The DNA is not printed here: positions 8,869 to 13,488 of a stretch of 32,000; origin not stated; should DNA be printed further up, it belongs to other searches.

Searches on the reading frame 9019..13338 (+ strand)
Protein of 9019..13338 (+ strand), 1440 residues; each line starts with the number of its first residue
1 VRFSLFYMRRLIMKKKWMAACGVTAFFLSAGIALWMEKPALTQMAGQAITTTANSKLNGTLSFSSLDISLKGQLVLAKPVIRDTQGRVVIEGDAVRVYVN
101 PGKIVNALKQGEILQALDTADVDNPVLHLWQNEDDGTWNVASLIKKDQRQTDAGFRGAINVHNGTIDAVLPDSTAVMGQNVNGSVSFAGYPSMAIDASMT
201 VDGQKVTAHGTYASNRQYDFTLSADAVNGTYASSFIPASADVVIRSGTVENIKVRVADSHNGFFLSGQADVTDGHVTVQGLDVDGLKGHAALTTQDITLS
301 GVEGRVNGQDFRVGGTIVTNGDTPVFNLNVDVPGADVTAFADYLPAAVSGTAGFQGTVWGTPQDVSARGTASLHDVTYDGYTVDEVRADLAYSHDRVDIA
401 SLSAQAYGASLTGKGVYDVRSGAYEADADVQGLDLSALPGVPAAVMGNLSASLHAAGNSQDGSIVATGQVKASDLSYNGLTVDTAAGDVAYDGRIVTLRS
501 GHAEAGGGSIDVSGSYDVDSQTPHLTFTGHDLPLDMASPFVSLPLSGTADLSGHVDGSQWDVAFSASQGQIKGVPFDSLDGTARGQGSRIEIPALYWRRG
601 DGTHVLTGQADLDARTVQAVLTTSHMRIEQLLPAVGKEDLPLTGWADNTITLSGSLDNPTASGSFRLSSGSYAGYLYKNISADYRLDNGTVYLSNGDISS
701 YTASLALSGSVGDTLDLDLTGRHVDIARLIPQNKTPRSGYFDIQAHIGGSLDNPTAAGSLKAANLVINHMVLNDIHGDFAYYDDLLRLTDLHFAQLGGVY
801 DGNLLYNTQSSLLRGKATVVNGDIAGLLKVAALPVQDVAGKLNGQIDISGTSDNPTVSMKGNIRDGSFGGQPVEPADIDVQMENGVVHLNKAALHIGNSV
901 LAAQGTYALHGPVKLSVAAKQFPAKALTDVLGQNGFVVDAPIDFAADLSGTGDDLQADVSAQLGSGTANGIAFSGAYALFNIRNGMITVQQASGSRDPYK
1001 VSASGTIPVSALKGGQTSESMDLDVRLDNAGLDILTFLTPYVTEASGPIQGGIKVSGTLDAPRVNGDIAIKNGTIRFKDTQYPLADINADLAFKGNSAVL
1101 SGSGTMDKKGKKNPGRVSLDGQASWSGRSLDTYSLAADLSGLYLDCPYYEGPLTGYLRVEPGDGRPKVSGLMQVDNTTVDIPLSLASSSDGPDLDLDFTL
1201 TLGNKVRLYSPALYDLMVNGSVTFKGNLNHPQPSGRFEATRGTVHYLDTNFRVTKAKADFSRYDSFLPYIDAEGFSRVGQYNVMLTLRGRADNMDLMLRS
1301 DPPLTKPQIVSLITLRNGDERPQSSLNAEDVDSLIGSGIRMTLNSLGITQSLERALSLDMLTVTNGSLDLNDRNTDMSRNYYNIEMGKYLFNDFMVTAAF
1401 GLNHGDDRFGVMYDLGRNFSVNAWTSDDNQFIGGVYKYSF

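Call 12: search_protein_families(library=pfam, proteins=[window:9019-13338:+], max_evalue=0.001)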
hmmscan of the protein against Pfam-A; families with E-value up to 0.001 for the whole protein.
window:9019-13338:+ (1440 aa): 4 families
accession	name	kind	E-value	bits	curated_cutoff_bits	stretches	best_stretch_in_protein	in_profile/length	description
PF04357.19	TamB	-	6.3e-43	147.9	22.4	3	1112-1430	8-372/381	TamB, inner membrane protein subunit of TAM complex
PF13116.12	YhdP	-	3.9e-11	42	46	0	1045-1141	636-746/1224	YhdP protein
PF05359.17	DUF748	-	4.1e-08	32.2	50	1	17-436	15-418/1037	Domain of Unknown Function (DUF748)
PF01203.25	T2SSN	-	0.00062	20.3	29.6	0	996-1129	54-174/211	Type II secretion system (T2SS), protein N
